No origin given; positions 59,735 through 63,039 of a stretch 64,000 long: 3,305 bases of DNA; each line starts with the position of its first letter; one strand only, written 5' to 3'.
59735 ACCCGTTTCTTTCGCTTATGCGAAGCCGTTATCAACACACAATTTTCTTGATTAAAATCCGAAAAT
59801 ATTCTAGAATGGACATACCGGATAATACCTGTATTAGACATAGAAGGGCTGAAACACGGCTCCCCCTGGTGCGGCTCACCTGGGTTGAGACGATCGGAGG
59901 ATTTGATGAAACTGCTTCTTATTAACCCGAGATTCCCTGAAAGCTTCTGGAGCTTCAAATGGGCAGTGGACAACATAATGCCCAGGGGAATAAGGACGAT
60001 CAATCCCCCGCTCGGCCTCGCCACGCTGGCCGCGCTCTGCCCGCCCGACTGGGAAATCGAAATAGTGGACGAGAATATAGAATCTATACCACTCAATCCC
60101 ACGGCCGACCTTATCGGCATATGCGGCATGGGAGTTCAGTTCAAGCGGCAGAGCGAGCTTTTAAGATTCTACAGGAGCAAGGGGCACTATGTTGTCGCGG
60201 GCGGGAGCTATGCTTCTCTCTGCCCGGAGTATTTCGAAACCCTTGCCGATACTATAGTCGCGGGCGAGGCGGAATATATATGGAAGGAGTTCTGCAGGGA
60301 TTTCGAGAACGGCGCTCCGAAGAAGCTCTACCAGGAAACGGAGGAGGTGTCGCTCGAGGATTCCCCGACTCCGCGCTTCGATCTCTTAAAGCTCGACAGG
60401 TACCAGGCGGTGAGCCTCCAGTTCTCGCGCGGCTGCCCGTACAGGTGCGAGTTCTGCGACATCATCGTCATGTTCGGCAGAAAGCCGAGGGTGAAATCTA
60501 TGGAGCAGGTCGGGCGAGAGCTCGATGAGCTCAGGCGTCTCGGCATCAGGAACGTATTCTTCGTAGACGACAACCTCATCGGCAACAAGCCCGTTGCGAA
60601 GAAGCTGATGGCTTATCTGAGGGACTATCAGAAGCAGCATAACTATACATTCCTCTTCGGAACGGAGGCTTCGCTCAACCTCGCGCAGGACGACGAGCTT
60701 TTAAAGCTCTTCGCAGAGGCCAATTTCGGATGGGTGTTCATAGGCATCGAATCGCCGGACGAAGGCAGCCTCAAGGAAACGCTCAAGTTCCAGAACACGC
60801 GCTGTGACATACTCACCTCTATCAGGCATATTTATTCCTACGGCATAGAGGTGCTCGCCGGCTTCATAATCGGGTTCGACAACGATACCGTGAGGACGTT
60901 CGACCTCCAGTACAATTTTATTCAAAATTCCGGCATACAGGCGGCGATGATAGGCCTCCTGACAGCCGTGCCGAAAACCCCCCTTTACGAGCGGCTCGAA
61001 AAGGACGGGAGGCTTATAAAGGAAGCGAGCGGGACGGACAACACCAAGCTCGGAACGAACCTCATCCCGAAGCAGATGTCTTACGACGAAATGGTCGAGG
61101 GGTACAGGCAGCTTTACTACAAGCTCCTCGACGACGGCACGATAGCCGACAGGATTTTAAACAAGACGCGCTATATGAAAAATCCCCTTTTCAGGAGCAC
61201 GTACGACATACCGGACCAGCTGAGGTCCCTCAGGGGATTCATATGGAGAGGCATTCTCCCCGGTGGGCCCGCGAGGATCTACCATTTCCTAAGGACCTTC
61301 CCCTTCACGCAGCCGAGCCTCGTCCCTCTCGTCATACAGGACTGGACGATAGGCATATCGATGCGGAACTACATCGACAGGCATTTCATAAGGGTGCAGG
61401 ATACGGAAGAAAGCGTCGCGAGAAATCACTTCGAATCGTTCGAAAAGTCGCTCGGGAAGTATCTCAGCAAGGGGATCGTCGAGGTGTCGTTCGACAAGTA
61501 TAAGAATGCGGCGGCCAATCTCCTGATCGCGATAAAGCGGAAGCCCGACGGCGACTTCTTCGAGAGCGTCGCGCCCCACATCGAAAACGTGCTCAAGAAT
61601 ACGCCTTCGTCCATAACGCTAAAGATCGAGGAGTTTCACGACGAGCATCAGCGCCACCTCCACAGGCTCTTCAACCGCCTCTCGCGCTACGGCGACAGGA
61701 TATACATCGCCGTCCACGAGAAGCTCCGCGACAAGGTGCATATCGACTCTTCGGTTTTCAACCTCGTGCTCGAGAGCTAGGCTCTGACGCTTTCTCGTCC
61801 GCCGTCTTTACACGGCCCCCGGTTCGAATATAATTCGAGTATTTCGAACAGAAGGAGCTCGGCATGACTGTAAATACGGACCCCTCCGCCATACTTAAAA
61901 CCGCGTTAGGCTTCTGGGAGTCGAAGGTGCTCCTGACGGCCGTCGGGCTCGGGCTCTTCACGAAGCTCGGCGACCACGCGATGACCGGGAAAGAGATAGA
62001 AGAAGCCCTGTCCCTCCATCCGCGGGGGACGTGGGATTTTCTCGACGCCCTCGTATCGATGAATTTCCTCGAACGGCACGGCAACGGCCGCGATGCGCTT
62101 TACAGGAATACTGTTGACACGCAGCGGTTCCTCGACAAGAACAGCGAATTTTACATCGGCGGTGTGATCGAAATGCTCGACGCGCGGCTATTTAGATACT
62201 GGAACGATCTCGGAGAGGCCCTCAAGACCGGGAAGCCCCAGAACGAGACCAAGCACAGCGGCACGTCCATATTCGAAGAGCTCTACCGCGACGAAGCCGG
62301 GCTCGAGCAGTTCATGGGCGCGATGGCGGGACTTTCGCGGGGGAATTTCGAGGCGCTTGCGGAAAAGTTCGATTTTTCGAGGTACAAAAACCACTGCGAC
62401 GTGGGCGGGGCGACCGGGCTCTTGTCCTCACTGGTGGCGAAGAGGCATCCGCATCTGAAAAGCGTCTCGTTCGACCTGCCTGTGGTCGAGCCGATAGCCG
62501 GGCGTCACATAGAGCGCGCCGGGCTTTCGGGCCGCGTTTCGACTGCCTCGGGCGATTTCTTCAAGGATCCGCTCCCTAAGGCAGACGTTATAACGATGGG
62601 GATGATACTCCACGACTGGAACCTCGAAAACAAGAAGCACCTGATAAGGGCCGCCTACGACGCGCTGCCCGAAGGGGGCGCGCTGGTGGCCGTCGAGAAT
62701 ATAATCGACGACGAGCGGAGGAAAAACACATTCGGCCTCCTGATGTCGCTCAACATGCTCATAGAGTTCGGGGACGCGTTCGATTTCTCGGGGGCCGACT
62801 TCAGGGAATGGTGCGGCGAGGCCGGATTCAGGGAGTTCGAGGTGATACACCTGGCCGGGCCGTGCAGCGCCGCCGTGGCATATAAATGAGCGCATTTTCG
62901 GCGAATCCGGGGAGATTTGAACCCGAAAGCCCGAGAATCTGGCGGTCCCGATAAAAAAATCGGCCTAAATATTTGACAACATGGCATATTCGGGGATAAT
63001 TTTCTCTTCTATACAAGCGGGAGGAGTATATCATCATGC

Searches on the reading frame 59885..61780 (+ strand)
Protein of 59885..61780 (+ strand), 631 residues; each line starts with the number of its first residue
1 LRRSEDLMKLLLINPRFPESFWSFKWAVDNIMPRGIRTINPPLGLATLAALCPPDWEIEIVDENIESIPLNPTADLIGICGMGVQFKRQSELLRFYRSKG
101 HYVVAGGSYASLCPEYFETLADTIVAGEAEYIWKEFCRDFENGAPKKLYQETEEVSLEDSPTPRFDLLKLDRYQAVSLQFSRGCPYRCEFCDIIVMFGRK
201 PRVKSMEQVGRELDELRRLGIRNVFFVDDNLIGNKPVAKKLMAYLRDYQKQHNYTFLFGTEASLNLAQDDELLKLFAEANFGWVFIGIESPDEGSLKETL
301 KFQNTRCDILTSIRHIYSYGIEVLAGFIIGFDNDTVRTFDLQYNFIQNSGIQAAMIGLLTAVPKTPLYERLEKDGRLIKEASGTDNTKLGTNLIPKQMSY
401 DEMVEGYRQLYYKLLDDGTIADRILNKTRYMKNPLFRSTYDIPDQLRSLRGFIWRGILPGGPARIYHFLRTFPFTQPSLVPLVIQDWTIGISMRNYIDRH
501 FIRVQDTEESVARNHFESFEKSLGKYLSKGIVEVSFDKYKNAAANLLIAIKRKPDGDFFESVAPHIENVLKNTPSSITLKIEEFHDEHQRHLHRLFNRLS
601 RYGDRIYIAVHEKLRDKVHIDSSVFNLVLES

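Call 25: search_protein_families(library=ncbifam, max_evalue=0.01, proteins=[window:59885-61780:+])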
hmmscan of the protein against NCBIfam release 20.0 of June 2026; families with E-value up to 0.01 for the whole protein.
window:59885-61780:+ (631 aa): 20 families
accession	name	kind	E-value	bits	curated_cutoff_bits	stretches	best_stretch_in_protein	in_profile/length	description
TIGR04479.1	bcpD_PhpK_rSAM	subfamily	8.5e-26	90.4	600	1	149-369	215-429/504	PhpK family radical SAM P-methyltransferase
TIGR04013.1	B12_SAM_MJ_1487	hypoth_equivalog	1.7e-21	76.5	251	1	63-346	33-330/382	TIGR04013 family B12-binding domain/radical SAM domain-containing protein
TIGR04014.1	B12_SAM_MJ_0865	equivalog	4.7e-18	65.2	360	1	91-370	59-357/434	methyl-coenzyme M reductase glutamine C-methyltransferase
TIGR02026.1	BchE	equivalog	1.3e-17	63.8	481.35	1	174-414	193-427/497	magnesium-protoporphyrin IX monomethyl ester anaerobic oxidative cyclase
TIGR04072.2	rSAM_ladder_B12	equivalog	1.2e-15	57.1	360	1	97-382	94-383/443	lipid biosynthesis B12-binding/radical SAM protein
TIGR03471.1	HpnJ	equivalog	3.5e-15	55.9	577.6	1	176-414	198-432/472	hopanoid biosynthesis associated radical SAM protein HpnJ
TIGR04367.1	HpnR_B12_rSAM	equivalog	3e-13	49.1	650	1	175-335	186-339/490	hopanoid C-3 methylase HpnR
NF050148.1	rSAM_ApyD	equivalog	3.9e-12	45.4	750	1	175-369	199-391/645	RiPP biosynthesis radical SAM protein ApyD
NF045585.1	rSAM_slr0320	equivalog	1.2e-10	40.6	775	1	173-320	233-378/511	photosystem II high light acclimation radical SAM protein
TIGR04295.1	B12_rSAM_oligo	hypoth_equivalog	2.2e-10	39.8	400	1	174-243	199-267/422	TIGR04295 family B12-binding domain-containing radical SAM protein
NF038361.1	rSAM_Sden_1168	equivalog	2e-09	36.6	575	1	176-413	283-517/560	Sden_1168 family B12-binding radical SAM P-methyltransferase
NF033712.0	B12_rSAM_KedN5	subfamily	2.8e-08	32.5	700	1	172-349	192-370/624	KedN5 family methylcobalamin-dependent radical SAM C-methyltransferase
NF033070.1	rSAM_AprD4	equivalog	3.4e-08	32.8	500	1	172-369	193-388/456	AprD4 family radical SAM diol-dehydratase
NF040542.1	rSAM_RCCLKC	equivalog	8.4e-08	31.8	450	1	177-330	182-331/423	arsinothricin biosynthesis radical SAM protein ArsL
TIGR01579.1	MiaB-like-C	equivalog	1.9e-05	24.1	357.05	1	101-351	66-320/416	tRNA (N(6)-L-threonylcarbamoyladenosine(37)-C(2))-methylthiotransferase MtaB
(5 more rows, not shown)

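Call 26: search_protein_families(library=pfam, max_evalue=0.1, proteins=[window:59885-61780:+])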
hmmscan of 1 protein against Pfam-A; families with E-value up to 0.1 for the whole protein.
window:59885-61780:+ (631 aa): 4 families
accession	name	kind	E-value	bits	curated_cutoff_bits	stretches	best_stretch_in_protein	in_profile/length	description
PF04055.27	Radical_SAM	-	1.2e-20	74.8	29.5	1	179-339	2-159/166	Radical SAM superfamily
PF13282.11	DUF4070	-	1.4e-12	48.3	22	1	365-497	1-135/144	Domain of unknown function (DUF4070)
PF19864.5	Radical_SAM_N2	-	0.0023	17.9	29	1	97-145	82-130/151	Radical SAM proteins, N-terminal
PF24211.1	DUF7432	-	0.0025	18.6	27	1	338-431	24-110/120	Family of unknown function (DUF7432)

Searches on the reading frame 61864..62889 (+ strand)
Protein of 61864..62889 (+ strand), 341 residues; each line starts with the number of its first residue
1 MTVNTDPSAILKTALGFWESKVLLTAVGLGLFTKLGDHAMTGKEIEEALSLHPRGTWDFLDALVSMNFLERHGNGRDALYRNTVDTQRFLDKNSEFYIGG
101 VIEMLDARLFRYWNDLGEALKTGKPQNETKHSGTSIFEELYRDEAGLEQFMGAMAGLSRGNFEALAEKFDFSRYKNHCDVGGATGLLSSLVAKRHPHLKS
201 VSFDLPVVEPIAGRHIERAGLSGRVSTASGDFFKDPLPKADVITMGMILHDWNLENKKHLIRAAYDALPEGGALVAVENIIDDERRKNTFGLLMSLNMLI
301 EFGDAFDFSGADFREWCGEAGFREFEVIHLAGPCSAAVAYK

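Call 25: search_protein_families(library=ncbifam, max_evalue=0.01, proteins=[window:61864-62889:+])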
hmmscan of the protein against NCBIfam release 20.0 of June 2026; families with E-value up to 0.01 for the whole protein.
window:61864-62889:+ (341 aa): 3 families
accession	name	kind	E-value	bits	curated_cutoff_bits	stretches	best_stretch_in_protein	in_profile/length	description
TIGR02716.1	C20_methyl_CrtF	equivalog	1.1e-14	54.2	276.1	1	165-292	141-267/306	bacteriochlorophyllide d C-20 methyltransferase BchU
NF043040.1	corrin_prot_MT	hypoth_equivalog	0.00012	21.6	180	1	158-297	23-168/216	corrinoid protein-associated methyltransferase CpaM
NF053543.1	FlxJ_fam_MTase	equivalog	0.00053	19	560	1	110-287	112-294/352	FlxJ family methyltransferase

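Call 39: find_encoding_contigs(protein=window:61864-62889:+, flank=10000, max_places=3)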
Protein window:61864-62889:+ (341 aa): 12 contigs read that carry it; 3 places shown.
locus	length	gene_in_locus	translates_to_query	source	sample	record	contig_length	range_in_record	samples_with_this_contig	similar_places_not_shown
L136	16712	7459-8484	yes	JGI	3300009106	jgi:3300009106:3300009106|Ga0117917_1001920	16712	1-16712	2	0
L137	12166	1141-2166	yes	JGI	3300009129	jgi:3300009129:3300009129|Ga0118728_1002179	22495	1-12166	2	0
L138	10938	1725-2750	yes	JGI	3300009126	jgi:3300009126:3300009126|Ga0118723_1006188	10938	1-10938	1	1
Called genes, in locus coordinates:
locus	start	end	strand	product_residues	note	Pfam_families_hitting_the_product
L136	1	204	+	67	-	?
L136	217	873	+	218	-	PF00149:Metallophos, PF12850:Metallophos_2, PF14582:Metallophos_3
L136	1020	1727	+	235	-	-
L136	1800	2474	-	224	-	PF04264:YceI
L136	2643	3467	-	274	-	-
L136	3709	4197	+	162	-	PF00583:Acetyltransf_1, PF13673:Acetyltransf_10 (weak), PF08445:FR47 (faint), PF13508:Acetyltransf_7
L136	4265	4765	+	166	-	PF00300:His_Phos_1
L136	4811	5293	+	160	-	PF03737:RraA-like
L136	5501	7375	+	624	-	PF04055:Radical_SAM, PF13282:DUF4070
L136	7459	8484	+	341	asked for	PF08100:Dimerisation, PF00891:Methyltransf_2, PF13489:Methyltransf_23 (faint)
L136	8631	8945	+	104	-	PF00829:Ribosomal_L21p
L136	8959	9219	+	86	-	PF01016:Ribosomal_L27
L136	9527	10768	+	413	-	PF00672:HAMP (weak)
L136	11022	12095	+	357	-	PF03054:tRNA_Me_trans, PF06508:QueC (faint), PF20259:tRNA_Me_trans_M, PF20258:tRNA_Me_trans_C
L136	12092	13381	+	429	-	PF00919:UPF0004, PF04055:Radical_SAM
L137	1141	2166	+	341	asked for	PF08100:Dimerisation, PF00891:Methyltransf_2, PF13489:Methyltransf_23 (faint)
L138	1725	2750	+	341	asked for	PF08100:Dimerisation, PF00891:Methyltransf_2, PF13489:Methyltransf_23 (faint)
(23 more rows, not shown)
